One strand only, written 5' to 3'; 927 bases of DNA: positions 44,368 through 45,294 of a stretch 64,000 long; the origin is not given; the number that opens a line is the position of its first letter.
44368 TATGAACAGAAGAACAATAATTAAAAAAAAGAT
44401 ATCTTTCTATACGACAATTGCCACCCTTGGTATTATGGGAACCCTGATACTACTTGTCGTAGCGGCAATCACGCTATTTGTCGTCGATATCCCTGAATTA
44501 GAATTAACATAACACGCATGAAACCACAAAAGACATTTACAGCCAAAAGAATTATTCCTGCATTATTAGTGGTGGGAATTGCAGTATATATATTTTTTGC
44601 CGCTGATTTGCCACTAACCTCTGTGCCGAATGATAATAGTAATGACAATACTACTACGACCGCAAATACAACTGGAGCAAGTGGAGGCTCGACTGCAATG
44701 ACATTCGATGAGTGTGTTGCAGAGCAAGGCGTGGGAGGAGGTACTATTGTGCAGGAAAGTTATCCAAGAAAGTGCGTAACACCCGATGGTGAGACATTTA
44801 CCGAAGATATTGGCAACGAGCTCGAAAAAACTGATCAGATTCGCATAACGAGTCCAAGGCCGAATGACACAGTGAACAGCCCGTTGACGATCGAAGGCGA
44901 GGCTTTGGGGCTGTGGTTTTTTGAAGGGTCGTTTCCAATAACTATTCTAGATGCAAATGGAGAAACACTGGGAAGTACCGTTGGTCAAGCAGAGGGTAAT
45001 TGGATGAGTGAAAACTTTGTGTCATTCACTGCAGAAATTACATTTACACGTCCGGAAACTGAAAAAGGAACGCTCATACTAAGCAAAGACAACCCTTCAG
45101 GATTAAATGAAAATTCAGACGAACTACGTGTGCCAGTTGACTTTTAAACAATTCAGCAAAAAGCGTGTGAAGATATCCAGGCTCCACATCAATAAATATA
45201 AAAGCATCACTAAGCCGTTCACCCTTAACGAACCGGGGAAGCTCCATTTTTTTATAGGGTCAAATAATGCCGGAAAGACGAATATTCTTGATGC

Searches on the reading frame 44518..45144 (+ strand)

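Call 72: search_protein_families(library=pfam, proteins=[window:44518-45144:+], max_evalue=0.001)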
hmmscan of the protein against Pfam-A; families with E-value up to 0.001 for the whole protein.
window:44518-45144:+ (209 aa): 1 family
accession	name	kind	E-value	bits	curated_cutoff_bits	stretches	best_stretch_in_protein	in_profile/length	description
PF10648.15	Gmad2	-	4.2e-15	56.3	25.7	1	108-194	2-83/86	Immunoglobulin-like domain of bacterial spore germination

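Call 85: search_protein_families(library=padloc, proteins=[window:44518-45144:+], max_evalue=0.001)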
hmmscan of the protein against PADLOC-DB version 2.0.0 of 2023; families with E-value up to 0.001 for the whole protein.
window:44518-45144:+ (209 aa): 0 families
